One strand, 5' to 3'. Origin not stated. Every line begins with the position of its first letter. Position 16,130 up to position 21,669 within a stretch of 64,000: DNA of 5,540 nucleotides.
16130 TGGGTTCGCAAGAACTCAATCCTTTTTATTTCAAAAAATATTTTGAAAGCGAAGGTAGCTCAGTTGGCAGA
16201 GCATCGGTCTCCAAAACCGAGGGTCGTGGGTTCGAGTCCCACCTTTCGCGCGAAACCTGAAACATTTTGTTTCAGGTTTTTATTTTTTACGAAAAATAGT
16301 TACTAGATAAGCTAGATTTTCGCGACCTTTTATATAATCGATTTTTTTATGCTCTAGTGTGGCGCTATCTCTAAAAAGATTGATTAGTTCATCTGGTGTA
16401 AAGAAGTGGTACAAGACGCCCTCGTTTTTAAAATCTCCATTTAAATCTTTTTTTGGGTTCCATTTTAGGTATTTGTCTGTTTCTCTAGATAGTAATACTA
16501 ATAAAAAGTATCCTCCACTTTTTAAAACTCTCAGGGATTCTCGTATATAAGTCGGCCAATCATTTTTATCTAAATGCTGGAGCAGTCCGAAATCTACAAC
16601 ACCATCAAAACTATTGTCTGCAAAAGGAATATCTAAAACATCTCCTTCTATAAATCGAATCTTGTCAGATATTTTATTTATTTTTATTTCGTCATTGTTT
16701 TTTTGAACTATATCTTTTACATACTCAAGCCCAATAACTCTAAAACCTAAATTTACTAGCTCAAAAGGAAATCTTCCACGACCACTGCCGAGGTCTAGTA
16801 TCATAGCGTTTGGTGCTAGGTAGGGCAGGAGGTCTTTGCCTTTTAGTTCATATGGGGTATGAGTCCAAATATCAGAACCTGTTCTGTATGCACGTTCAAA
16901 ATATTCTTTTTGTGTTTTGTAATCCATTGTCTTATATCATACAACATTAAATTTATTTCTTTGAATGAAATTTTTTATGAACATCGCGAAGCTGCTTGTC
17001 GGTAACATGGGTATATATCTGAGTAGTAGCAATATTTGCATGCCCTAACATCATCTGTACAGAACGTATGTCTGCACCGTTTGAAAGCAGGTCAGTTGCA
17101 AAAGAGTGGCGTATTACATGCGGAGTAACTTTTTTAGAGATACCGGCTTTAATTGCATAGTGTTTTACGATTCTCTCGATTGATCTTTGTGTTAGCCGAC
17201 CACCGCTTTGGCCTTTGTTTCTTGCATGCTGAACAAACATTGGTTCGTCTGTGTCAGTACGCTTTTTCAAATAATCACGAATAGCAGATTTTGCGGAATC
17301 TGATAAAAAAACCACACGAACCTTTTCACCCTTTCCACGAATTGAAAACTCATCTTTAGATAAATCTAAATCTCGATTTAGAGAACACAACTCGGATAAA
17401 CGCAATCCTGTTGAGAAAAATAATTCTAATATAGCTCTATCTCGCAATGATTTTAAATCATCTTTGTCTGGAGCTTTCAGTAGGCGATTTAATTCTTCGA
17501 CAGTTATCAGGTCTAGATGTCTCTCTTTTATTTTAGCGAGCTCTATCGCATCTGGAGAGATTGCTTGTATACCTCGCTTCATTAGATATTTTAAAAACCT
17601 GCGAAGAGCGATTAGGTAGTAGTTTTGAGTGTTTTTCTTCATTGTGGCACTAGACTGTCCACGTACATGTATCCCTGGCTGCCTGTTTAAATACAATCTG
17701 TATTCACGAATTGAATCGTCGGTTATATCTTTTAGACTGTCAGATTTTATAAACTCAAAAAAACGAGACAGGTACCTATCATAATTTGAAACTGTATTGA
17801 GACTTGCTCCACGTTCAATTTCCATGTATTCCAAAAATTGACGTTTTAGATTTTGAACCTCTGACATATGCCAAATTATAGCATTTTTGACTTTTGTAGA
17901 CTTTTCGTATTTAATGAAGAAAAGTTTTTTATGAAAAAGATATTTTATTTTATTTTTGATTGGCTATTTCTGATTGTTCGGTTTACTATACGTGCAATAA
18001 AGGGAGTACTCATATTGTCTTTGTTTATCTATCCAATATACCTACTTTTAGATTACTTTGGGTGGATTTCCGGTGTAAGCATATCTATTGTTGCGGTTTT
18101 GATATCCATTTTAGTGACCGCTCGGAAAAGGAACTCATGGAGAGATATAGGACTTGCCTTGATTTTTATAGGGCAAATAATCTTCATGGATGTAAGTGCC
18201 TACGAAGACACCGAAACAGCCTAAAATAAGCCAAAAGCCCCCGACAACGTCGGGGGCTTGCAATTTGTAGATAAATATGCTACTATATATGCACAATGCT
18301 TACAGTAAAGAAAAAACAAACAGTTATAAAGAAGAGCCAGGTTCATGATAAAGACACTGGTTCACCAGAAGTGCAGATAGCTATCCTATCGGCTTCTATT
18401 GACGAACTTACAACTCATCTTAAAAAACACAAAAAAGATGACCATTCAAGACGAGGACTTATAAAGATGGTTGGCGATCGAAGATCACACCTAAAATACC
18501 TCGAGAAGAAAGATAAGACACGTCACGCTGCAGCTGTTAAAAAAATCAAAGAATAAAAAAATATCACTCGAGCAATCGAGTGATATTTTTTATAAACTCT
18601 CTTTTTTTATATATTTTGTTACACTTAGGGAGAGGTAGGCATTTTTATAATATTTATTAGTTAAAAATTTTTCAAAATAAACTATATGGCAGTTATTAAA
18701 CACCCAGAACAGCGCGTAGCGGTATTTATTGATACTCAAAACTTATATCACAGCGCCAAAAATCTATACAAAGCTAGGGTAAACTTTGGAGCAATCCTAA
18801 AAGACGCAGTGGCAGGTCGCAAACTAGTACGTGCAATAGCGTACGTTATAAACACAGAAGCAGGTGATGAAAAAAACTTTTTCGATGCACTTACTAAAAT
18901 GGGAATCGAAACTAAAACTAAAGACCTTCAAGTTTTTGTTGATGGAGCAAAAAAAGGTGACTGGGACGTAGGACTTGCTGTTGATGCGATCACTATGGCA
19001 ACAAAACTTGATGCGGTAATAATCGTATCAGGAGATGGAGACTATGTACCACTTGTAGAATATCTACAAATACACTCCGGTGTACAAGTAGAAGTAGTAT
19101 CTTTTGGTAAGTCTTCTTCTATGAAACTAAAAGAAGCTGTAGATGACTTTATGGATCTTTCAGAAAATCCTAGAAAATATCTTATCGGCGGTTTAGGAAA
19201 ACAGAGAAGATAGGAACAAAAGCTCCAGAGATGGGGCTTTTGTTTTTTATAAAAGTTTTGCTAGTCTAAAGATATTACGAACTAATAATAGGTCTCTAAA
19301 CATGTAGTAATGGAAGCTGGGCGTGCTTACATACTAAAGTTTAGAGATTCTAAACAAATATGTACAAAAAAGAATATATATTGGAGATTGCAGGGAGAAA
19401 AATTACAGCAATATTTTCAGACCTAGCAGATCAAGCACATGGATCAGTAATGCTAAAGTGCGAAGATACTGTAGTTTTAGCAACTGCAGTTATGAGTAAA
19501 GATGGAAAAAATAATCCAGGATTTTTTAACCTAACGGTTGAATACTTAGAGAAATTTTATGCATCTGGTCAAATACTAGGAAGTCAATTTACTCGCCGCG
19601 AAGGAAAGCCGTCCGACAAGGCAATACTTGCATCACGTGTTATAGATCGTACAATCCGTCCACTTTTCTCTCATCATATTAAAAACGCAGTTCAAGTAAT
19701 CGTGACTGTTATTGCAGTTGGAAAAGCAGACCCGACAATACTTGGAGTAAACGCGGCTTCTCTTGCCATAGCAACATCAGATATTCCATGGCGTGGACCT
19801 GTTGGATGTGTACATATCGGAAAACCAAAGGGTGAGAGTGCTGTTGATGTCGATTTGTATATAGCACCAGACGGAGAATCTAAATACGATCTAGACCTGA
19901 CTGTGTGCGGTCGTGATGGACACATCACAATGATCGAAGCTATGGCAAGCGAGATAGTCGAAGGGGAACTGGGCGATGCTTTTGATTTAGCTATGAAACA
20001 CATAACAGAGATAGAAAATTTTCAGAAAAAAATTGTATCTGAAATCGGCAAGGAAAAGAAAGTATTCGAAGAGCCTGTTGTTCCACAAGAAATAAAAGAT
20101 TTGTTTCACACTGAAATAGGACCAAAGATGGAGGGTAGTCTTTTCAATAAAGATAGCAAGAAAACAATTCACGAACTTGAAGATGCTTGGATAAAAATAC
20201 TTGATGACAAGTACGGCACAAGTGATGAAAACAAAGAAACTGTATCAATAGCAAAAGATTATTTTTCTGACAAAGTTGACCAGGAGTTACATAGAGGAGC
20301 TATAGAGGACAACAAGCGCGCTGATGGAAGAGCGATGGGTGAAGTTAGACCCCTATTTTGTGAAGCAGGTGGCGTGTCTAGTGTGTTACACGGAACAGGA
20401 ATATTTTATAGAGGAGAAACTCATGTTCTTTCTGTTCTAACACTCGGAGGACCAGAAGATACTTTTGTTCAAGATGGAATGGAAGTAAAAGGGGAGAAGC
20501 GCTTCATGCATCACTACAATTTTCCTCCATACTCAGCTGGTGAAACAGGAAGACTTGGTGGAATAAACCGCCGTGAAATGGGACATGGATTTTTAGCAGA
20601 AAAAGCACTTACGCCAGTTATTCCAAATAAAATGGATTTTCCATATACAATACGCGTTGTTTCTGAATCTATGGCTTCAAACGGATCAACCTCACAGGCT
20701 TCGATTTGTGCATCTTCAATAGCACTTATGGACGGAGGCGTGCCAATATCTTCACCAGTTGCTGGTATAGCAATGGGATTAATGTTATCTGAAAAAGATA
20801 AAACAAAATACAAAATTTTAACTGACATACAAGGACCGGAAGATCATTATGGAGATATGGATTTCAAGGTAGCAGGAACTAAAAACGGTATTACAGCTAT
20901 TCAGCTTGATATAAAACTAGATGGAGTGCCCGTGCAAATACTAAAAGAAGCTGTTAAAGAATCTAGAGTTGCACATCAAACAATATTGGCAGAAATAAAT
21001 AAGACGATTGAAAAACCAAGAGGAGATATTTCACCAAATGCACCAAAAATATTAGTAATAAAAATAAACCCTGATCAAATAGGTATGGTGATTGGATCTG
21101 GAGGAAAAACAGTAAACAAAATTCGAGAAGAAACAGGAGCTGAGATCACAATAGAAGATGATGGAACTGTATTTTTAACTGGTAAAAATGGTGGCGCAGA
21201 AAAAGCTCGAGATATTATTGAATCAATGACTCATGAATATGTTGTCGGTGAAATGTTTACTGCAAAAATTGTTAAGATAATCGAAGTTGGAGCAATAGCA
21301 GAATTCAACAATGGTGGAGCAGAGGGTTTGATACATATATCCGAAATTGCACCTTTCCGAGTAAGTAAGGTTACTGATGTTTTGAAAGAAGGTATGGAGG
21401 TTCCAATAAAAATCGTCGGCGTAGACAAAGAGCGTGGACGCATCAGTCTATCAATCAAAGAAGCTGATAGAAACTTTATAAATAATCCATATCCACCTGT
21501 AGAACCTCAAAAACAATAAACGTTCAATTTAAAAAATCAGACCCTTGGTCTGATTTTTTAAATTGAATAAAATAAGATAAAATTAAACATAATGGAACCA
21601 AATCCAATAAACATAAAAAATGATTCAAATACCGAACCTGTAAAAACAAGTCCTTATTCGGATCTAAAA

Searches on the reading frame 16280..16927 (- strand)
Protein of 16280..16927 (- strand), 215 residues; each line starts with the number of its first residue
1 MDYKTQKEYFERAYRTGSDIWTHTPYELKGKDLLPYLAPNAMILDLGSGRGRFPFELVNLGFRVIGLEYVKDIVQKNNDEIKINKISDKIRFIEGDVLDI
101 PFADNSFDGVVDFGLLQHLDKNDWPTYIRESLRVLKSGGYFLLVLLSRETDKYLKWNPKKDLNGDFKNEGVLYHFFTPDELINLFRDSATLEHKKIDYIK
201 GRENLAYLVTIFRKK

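Call 12: search_protein_families(library=pfam, proteins=[window:16280-16927:-])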
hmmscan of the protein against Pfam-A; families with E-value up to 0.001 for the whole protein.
window:16280-16927:- (215 aa): 9 families
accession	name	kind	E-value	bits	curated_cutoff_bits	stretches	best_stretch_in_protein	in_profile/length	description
PF08241.18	Methyltransf_11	-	1.5e-19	70.9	21.2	1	44-142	1-94/95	Methyltransferase domain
PF13649.12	Methyltransf_25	-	1.3e-18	67.9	27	1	43-139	1-97/97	Methyltransferase domain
PF13847.12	Methyltransf_31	-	5.6e-16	59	27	1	40-147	4-113/145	Methyltransferase domain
PF13489.12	Methyltransf_23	-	5.8e-12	46.1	27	1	31-187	14-156/164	Methyltransferase domain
PF01209.24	Ubie_methyltran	-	8.9e-10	38.7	20.1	1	41-153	49-161/233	ubiE/COQ5 methyltransferase family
PF08242.18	Methyltransf_12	-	2.9e-08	34.8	30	1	44-141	1-98/98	Methyltransferase domain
PF02353.26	CMAS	-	3.4e-08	33.6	27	1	37-151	60-172/273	Mycolic acid cyclopropane synthetase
PF03848.20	TehB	-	3.7e-05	23.7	20.4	1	36-151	28-139/193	Tellurite resistance protein TehB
PF05724.17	TPMT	-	0.00022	21.4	26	1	82-149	89-160/218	Thiopurine S-methyltransferase (TPMT)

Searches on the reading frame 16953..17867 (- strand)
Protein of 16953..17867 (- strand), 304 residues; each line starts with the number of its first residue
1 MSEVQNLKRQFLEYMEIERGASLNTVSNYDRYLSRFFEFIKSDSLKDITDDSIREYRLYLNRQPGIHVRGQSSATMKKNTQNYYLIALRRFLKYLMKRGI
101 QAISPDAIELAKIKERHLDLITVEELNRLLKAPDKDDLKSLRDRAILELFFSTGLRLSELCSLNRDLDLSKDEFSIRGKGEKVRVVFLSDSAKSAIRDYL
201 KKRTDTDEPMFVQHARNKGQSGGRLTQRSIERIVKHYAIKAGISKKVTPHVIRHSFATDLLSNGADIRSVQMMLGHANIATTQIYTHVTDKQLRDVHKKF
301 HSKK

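Call 12: search_protein_families(library=pfam, proteins=[window:16953-17867:-])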
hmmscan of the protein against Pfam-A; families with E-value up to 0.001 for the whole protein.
window:16953-17867:- (304 aa): 4 families
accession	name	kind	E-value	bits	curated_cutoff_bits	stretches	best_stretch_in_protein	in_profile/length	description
PF00589.27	Phage_integrase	-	7e-45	153.3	27.1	1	121-291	3-171/172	Phage integrase family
PF02899.23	Phage_int_SAM_1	-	1.1e-12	48.5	22.3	1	10-99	3-83/83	Phage integrase, N-terminal SAM-like domain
PF13495.12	Phage_int_SAM_4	-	1.5e-11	45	27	1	9-73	3-66/85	Phage integrase, N-terminal SAM-like domain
PF13102.12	Phage_int_SAM_5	-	1.2e-09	38.8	22.3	1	10-105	5-92/98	Phage integrase SAM-like domain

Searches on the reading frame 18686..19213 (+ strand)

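Call 12: search_protein_families(library=pfam, proteins=[window:18686-19213:+])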
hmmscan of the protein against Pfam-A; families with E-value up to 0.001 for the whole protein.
window:18686-19213:+ (175 aa): 1 family
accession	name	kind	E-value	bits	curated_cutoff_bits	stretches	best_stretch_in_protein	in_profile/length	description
PF01936.24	NYN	-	6.5e-36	124.5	24.2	1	10-158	1-144/145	NYN domain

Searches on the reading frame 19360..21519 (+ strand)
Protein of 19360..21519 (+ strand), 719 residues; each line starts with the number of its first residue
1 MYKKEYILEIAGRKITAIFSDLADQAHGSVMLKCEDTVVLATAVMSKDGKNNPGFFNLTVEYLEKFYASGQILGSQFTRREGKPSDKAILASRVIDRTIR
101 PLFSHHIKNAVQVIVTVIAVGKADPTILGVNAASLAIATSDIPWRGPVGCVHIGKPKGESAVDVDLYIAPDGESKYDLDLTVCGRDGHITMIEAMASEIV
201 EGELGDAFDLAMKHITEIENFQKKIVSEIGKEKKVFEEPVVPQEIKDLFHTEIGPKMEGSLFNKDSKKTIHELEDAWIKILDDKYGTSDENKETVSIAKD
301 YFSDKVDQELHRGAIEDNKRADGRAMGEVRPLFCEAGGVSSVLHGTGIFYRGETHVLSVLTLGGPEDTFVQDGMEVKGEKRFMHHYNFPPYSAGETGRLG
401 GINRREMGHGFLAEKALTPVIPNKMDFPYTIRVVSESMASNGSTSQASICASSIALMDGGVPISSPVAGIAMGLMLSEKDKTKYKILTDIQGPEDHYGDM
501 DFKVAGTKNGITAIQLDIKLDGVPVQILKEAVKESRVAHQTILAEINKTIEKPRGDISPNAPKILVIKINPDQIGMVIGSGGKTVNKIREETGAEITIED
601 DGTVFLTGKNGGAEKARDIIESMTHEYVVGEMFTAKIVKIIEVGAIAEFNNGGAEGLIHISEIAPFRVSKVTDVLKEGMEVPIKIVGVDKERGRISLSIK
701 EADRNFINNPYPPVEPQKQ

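Call 38: search_protein_families(library=pfam, proteins=[window:19360-21519:+])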
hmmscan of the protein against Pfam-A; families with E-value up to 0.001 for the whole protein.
window:19360-21519:+ (719 aa): 6 families
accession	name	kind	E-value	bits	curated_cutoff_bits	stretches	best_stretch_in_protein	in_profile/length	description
PF01138.27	RNase_PH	-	1.9e-47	161.3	25.5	2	12-143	2-130/130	3' exoribonuclease family, domain 1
PF00575.29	S1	-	2.1e-14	54.1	22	1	629-700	4-74/74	S1 RNA binding domain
PF00013.35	KH_1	-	5e-13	49.1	21.5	1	566-621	3-65/66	KH domain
PF07650.23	KH_2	-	3.2e-05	24.1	22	1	561-606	23-68/78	KH domain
PF03725.20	RNase_PH_C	-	6.3e-05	23.3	20.8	0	466-533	2-62/67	3' exoribonuclease family, domain 2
PF22675.2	KH-I_KHDC4-BBP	-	6.5e-05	23.1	30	1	574-611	8-45/76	KHDC4/BBP-like, KH-domain type I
